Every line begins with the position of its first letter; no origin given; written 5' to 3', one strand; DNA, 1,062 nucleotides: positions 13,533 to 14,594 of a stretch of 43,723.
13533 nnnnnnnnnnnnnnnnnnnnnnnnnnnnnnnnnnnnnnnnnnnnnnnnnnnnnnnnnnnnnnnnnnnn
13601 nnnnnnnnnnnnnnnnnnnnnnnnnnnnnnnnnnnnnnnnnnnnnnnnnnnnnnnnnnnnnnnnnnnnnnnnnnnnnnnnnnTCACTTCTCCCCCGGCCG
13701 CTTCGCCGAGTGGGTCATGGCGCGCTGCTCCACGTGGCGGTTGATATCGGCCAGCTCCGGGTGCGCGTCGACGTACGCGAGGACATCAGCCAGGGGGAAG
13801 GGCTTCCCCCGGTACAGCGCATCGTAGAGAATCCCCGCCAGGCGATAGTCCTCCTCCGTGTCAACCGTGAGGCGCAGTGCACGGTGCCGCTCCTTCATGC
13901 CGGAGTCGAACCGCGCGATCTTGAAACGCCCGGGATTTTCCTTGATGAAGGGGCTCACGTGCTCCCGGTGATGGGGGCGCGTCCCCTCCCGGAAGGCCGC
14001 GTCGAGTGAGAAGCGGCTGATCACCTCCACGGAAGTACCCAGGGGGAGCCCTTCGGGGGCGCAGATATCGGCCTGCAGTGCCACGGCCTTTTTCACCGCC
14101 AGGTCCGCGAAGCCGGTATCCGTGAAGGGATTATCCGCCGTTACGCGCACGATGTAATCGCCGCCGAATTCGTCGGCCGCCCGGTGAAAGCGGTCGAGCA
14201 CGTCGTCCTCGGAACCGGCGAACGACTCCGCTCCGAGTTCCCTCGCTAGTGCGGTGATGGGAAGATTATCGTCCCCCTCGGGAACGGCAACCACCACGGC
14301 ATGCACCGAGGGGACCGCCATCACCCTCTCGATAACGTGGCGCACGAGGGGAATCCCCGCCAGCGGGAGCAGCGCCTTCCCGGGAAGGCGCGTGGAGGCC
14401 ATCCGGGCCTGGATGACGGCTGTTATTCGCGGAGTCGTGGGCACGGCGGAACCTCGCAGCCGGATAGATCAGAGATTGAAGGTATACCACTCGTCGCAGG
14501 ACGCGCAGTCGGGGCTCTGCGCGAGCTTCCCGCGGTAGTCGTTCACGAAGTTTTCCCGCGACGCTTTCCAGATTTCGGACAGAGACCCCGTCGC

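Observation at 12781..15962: Radical SAM/SPASM enzyme fused to a degenerate SpsF-type cytidylyltransferase domain, operonic with an intact SpsF paralogue and a PseG/SpsG-like protein: uncharacterised nucleotide-sugar module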

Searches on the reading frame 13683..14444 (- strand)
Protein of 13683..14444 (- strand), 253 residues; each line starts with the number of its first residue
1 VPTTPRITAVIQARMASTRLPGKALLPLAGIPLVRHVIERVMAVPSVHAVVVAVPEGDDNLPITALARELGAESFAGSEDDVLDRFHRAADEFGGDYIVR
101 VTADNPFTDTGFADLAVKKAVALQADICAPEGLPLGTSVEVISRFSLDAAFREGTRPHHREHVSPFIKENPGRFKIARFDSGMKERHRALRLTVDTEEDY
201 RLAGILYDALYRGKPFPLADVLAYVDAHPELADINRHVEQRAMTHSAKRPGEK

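Call 3: search_protein_families(library=ncbifam, proteins=[window:13683-14444:-], max_evalue=0.01)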
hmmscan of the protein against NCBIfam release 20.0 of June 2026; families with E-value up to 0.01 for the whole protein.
window:13683-14444:- (253 aa): 10 families
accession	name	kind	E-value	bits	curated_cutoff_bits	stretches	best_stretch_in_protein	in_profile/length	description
NF003952.0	PRK05450.1-5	subfamily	6.8e-17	61.4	193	1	6-120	2-116/250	3-deoxy-manno-octulosonate cytidylyltransferase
NF009905.0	PRK13368.1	subfamily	5.9e-16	58.5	255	1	7-117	3-111/243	3-deoxy-manno-octulosonate cytidylyltransferase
NF003950.0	PRK05450.1-3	subfamily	1.4e-11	44.2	234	1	8-118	4-115/248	3-deoxy-manno-octulosonate cytidylyltransferase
NF003948.0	PRK05450.1-1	equivalog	1.1e-10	41.1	281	1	7-127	6-127/248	3-deoxy-manno-octulosonate cytidylyltransferase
TIGR00466.1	kdsB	equivalog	6.1e-07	29.1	155.2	1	8-75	4-66/241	3-deoxy-manno-octulosonate cytidylyltransferase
TIGR03584.1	PseF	equivalog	9.4e-06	25.4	205.7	1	9-73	2-62/222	pseudaminic acid cytidylyltransferase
TIGR02665.1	molyb_mobA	equivalog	0.0001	22.4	151.85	1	7-128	1-121/186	molybdenum cofactor guanylyltransferase MobA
TIGR04321.1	spiroSPASM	subfamily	0.00024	19.9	250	1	31-231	22-225/510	spiro-SPASM protein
NF045782.1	NicBOxredNboR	equivalog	0.0057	16.3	260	0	4-59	6-63/206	nicotine blue oxidoreductase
TIGR00453.1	ispD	equivalog_domain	0.0068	15.9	181.3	1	22-63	18-59/219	2-C-methyl-D-erythritol 4-phosphate cytidylyltransferase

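Call 4: search_protein_families(library=pfam, proteins=[window:13683-14444:-], max_evalue=0.01)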
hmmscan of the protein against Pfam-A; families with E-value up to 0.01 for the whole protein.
window:13683-14444:- (253 aa): 2 families
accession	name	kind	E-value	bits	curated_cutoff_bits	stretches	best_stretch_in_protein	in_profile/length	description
PF02348.25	CTP_transf_3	-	8.8e-24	84.9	22.6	1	9-200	2-185/217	Cytidylyltransferase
PF12804.13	NTP_transf_3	-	2.8e-07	31.3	27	1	17-131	14-122/160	MobA-like NTP transferase domain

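Call 7: search_solved_structures(query=window:13683-14444:-, max_evalue=0.01, show_alignments=1)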
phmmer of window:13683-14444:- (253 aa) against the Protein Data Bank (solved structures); distinct sequences matched with E-value up to 0.01: 13.
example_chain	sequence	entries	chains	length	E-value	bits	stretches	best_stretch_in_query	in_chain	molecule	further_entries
6oew_A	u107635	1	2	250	1.3e-24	90.3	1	7-236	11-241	Cytidylyltransferase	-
3jtj_A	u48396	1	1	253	2.5e-08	37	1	8-140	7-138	3-deoxy-manno-octulosonate cytidylyltransferase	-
4xwi_A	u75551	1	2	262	8.6e-07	31.9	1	4-117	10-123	3-deoxy-manno-octulosonate cytidylyltransferase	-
1gq9_A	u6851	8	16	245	1.1e-06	31.7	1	8-105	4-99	3-DEOXY-MANNO-OCTULOSONATE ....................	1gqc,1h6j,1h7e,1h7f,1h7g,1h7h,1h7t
3tqd_A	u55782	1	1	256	2.6e-06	30.4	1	9-92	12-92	3-deoxy-manno-octulosonate cytidylyltransferase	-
1vh3_A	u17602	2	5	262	4.1e-06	29.7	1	7-75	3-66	3-deoxy-manno-octulosonate cytidylyltransferase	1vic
3duv_A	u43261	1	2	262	4.1e-06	29.7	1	7-75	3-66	3-deoxy-manno-octulosonate cytidylyltransferase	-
3k8d_A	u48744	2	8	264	1.6e-05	27.8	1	8-70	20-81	3-deoxy-manno-octulosonate cytidylyltransferase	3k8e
1vh1_A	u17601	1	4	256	2e-05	27.4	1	9-70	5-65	3-deoxy-manno-octulosonate cytidylyltransferase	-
8ees_A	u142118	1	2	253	5e-05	26.2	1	9-70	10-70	3-deoxy-manno-octulosonate cytidylyltransferase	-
3oam_A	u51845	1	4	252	0.00015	24.6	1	7-54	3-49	3-deoxy-manno-octulosonate cytidylyltransferase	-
4fcu_A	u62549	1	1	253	0.0024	20.7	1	10-114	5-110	3-deoxy-manno-octulosonate cytidylyltransferase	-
3pol_A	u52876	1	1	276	0.0024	20.6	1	10-114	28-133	3-deoxy-manno-octulosonate cytidylyltransferase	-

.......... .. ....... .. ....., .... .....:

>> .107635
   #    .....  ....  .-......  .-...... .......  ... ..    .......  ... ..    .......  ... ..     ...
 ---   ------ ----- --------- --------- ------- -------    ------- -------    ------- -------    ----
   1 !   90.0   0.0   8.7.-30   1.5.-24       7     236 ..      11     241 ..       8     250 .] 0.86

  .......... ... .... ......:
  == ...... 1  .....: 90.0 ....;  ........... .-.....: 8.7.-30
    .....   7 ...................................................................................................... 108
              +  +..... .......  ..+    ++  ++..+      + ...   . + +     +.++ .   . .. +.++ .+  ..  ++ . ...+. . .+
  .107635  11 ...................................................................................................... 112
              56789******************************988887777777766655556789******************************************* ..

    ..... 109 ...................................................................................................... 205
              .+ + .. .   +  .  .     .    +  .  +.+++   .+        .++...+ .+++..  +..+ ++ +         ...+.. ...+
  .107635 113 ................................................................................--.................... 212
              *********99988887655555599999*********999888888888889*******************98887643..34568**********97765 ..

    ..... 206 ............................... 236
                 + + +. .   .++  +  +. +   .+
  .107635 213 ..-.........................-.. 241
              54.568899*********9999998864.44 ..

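Call 22: find_homologous_proteins(query=window:13683-14444:-, max_evalue=0.00001)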
Query window:13683-14444:- (253 aa): 5136 proteins with E <= 0.00001 among 7936 candidates; the best 120 are listed.
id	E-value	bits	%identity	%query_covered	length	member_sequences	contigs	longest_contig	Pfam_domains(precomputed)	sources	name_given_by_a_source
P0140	1.2e-161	554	99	100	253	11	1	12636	PF12804.14,PF02348.26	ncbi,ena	-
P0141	3.1e-122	425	75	100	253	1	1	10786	PF12804.14,PF02348.26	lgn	-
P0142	7.3e-119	414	74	100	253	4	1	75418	PF12804.14,PF02348.26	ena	-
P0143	2.3e-102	360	66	98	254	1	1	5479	PF12804.14,PF02348.26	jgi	-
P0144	2.1e-97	343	62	96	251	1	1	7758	PF12804.14,PF02348.26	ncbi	-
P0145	3.8e-96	339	62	100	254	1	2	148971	PF12804.14,PF02348.26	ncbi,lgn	-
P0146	2.3e-94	333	59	99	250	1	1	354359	PF12804.14,PF02348.26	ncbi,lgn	-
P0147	5.8e-93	329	61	96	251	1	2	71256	PF12804.14,PF02348.26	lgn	-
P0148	7.9e-92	325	60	96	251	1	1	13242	PF12804.14,PF02348.26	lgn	-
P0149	1.4e-91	324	58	98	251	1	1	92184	PF12804.14,PF02348.26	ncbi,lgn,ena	-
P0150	3.4e-91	323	60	96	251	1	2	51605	PF12804.14,PF02348.26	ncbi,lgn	-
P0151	2.0e-88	314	58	96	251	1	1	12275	PF02348.26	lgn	-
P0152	2.7e-88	314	62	92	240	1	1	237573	PF12804.14,PF02348.26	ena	-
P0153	1.1e-86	308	58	96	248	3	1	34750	PF12804.14,PF02348.26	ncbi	-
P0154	5.8e-86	306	59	96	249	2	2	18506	PF12804.14,PF02348.26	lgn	-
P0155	1.7e-85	304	57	96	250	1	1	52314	PF12804.14,PF02348.26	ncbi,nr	ncbi:MAG: glycosyltransferase family protein [Spirochaetes bacterium]|nr:glycosyltransferase family 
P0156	1.8e-84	301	54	96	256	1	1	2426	PF12804.14,PF02348.26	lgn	-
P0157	2.5e-83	297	57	96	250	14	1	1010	PF12804.14,PF02348.26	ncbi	-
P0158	2.3e-81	291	58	96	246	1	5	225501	PF12804.14,PF02348.26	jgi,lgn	jgi:spore coat polysaccharide biosynthesis protein SpsF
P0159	1.1e-80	289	53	96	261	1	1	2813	PF02348.26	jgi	jgi:spore coat polysaccharide biosynthesis protein SpsF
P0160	1.2e-78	282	56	94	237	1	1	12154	PF12804.14,PF02348.26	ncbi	-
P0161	1.2e-78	282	56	95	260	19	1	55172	PF12804.14,PF02348.26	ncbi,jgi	jgi:spore coat polysaccharide biosynthesis protein SpsF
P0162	1.3e-78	282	54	96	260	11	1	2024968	PF12804.14,PF02348.26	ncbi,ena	-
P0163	1.3e-77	279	55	96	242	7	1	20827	PF02348.26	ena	-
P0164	3.9e-77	277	54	96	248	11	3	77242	PF12804.14,PF02348.26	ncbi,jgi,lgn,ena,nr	ncbi:MAG TPA: glycosyltransferase family protein [Spirochaetota bacterium]|nr:glycosyltransferase fa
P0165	5.5e-77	277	52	96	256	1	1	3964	PF02348.26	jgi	jgi:spore coat polysaccharide biosynthesis protein SpsF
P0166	8.9e-77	276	49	97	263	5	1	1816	PF02348.26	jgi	jgi:spore coat polysaccharide biosynthesis protein SpsF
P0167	9.4e-77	276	55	96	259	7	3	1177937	PF02348.26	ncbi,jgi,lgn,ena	-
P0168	2.3e-76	275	53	96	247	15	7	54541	PF12804.14,PF02348.26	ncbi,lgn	ncbi:MAG: hypothetical protein Kow00102_10320 [Spirochaetota bacterium]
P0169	3.5e-76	274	50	96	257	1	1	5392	PF12804.14,PF02348.26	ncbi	-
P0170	4.2e-76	274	55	95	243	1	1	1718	PF02348.26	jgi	jgi:spore coat polysaccharide biosynthesis protein SpsF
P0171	4.8e-76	274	51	96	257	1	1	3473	PF02348.26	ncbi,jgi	jgi:spore coat polysaccharide biosynthesis protein SpsF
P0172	6.6e-76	273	56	95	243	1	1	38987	PF02348.26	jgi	jgi:spore coat polysaccharide biosynthesis protein SpsF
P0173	8.9e-76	273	53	96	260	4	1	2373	PF12804.14,PF02348.26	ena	-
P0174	9.4e-76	273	52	96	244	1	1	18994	PF12804.14,PF02348.26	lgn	-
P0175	1.4e-75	272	52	97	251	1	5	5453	PF12804.14,PF02348.26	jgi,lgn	jgi:spore coat polysaccharide biosynthesis protein SpsF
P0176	1.8e-75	272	53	98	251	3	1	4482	PF12804.14,PF02348.26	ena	-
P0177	1.9e-75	272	52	96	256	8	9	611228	PF12804.14,PF02348.26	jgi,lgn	-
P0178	2.2e-75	271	49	97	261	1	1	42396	PF02348.26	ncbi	-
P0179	2.6e-75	271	53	95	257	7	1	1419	PF02348.26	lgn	-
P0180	4.0e-75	271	51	97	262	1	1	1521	PF02348.26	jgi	jgi:spore coat polysaccharide biosynthesis protein SpsF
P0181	6.6e-75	270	52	95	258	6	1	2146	PF12804.14,PF02348.26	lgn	-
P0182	9.6e-75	269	52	96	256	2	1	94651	PF02348.26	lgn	-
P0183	3.9e-74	267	55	96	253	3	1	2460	PF02348.26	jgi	jgi:spore coat polysaccharide biosynthesis protein SpsF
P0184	5.8e-74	267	51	97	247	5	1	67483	PF12804.14,PF02348.26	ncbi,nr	ncbi:MAG: glycosyltransferase family protein [Spirochaetes bacterium]|nr:glycosyltransferase family 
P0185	7.4e-74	266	53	97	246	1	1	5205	PF02348.26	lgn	-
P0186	8.4e-74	266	51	96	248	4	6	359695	PF02348.26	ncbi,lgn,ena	-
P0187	9.7e-74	266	52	94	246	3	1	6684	PF12804.14,PF02348.26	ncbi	ncbi:MAG: glycosyltransferase family protein [Spirochaetota bacterium]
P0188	1.0e-73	266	50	96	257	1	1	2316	PF02348.26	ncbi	-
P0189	1.2e-73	266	51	96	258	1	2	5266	PF12804.14,PF02348.26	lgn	-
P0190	1.4e-73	265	53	95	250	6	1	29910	PF02348.26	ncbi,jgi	-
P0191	1.7e-73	265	52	98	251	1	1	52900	PF12804.14,PF02348.26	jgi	jgi:spore coat polysaccharide biosynthesis protein SpsF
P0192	2.2e-73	265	51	96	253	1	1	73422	PF12804.14,PF02348.26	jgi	-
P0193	2.8e-73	264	49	96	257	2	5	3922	PF12804.14,PF02348.26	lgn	-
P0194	3.4e-73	264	49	96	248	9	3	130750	PF12804.14,PF02348.26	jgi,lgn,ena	-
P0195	3.8e-73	264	52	96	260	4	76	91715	PF12804.14,PF02348.26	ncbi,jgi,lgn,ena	-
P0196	5.3e-73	264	50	96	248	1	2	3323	PF02348.26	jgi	jgi:spore coat polysaccharide biosynthesis protein SpsF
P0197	6.0e-73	263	54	96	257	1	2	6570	PF12804.14,PF02348.26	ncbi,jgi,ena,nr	ncbi:MAG TPA: acylneuraminate cytidylyltransferase [Spirochaetes bacterium]|nr:acylneuraminate cytid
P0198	6.5e-73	263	49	94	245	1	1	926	PF02348.26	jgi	jgi:spore coat polysaccharide biosynthesis protein SpsF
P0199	6.9e-73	263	50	96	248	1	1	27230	PF12804.14,PF02348.26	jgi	jgi:spore coat polysaccharide biosynthesis protein SpsF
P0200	7.0e-73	263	50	96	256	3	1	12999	PF12804.14,PF02348.26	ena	-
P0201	8.0e-73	263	50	96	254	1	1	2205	PF02348.26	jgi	jgi:spore coat polysaccharide biosynthesis protein SpsF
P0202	8.1e-73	263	52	94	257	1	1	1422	PF02348.26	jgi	-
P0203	9.5e-73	263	48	96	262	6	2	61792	PF02348.26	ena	-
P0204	1.0e-72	263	52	95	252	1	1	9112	PF02348.26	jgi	jgi:spore coat polysaccharide biosynthesis protein SpsF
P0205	1.3e-72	262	52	96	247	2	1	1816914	PF02348.26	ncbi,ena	-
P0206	1.5e-72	262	51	97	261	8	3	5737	PF12804.14,PF02348.26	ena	-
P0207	2.1e-72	262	53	96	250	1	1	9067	PF12804.14,PF02348.26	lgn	-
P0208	2.2e-72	262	52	95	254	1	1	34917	PF02348.26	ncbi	-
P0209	2.4e-72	261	50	96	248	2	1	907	PF12804.14,PF02348.26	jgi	jgi:spore coat polysaccharide biosynthesis protein SpsF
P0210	2.6e-72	261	51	96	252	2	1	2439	PF02348.26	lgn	-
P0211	2.8e-72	261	50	96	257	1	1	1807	PF12804.14,PF02348.26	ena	-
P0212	3.1e-72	261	53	96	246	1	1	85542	PF12804.14,PF02348.26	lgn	-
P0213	4.6e-72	260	52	95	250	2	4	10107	PF12804.14,PF02348.26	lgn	-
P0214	4.6e-72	260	51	96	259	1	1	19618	PF12804.14,PF02348.26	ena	-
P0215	4.9e-72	260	52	97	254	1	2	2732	PF12804.14,PF02348.26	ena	-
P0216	5.5e-72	260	50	94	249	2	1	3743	PF12804.14,PF02348.26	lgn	-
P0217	6.3e-72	260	52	94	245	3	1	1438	PF02348.26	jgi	jgi:spore coat polysaccharide biosynthesis protein SpsF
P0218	8.5e-72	260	53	95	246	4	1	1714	PF12804.14,PF02348.26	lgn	-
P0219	8.7e-72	260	51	94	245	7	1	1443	PF02348.26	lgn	-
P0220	9.0e-72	260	50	96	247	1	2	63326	PF02348.26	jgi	-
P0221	1.5e-71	259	52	94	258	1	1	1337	PF12804.14,PF02348.26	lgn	-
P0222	1.7e-71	259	50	97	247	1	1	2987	PF02348.26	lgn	-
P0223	1.7e-71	259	52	96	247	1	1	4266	PF12804.14,PF02348.26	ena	-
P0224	1.8e-71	259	50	96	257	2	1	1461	PF02348.26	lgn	-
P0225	2.1e-71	258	53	95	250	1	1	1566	PF12804.14,PF02348.26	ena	-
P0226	2.3e-71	258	51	94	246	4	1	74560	PF12804.14,PF02348.26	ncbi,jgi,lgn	ncbi:MAG: glycosyltransferase family protein [Spirochaetota bacterium]|jgi:spore coat polysaccharide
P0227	2.6e-71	258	51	94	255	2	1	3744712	PF02348.26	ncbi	-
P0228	2.6e-71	258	50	94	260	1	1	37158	PF12804.14,PF02348.26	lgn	-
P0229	3.1e-71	258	50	96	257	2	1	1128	PF02348.26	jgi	jgi:spore coat polysaccharide biosynthesis protein SpsF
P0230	3.3e-71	258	50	94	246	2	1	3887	PF12804.14,PF02348.26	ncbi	-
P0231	3.8e-71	257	49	96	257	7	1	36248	PF02348.26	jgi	jgi:spore coat polysaccharide biosynthesis protein SpsF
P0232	3.9e-71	257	49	99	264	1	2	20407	PF12804.14,PF02348.26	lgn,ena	-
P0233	5.9e-71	257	51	94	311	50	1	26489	PF12804.14,PF02348.26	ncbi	-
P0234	9.0e-71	256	48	96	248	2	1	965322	PF12804.14,PF02348.26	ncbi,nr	ncbi:MAG: glycosyltransferase family protein [Spirochaetes bacterium]|nr:glycosyltransferase family 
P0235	1.2e-70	256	50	98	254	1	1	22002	PF02348.26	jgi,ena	-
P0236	1.2e-70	256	51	96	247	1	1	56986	PF12804.14,PF02348.26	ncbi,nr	ncbi:MAG: hypothetical protein A2176_15705 [Spirochaetes bacterium RBG_13_51_14]|nr:MAG: hypothetica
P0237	1.5e-70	255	50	96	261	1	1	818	PF12804.14,PF02348.26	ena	-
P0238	2.0e-70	255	50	95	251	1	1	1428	PF12804.14,PF02348.26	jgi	jgi:spore coat polysaccharide biosynthesis protein SpsF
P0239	2.0e-70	255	50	98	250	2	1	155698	PF02348.26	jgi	jgi:spore coat polysaccharide biosynthesis protein SpsF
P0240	2.5e-70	255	50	96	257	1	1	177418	PF12804.14,PF02348.26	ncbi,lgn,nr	ncbi:MAG: glycosyltransferase family protein [Spirochaetes bacterium]|nr:glycosyltransferase family 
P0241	2.5e-70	255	50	98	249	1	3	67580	PF02348.26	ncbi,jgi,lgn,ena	-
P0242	2.7e-70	255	51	97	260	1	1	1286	PF12804.14,PF02348.26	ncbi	-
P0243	3.0e-70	255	50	94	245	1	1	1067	PF02348.26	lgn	-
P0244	4.7e-70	254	50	96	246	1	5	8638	PF02348.26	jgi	jgi:spore coat polysaccharide biosynthesis protein SpsF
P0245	5.3e-70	254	48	96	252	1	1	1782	PF02348.26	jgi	-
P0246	5.8e-70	254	50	97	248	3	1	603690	PF12804.14,PF02348.26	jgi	jgi:spore coat polysaccharide biosynthesis protein SpsF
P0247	5.9e-70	254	47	94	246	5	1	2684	PF02348.26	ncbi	-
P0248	5.9e-70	254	51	91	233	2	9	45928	PF12804.14,PF02348.26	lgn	-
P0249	6.2e-70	253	52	96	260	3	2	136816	PF02348.26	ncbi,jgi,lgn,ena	jgi:spore coat polysaccharide biosynthesis protein SpsF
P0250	7.7e-70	253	52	97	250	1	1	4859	PF12804.14,PF02348.26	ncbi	ncbi:MAG: cytidylyltransferase domain-containing protein [Spirochaetota bacterium]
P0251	8.0e-70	253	46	96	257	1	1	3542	PF02348.26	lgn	-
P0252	1.0e-69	253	48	96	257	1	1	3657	PF12804.14,PF02348.26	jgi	jgi:spore coat polysaccharide biosynthesis protein SpsF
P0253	1.0e-69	253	49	96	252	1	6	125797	PF12804.14,PF02348.26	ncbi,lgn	-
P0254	1.5e-69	252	49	98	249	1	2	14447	PF12804.14,PF02348.26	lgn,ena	-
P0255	1.5e-69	252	50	94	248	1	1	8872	PF12804.14,PF02348.26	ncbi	ncbi:MAG: cytidylyltransferase domain-containing protein [Spirochaetota bacterium]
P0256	1.7e-69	252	49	94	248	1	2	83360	PF12804.14,PF02348.26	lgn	-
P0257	2.1e-69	252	51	96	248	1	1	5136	PF02348.26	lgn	-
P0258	2.7e-69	251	51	96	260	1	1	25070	PF12804.14,PF02348.26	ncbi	-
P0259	3.9e-69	251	48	95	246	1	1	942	PF02348.26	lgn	-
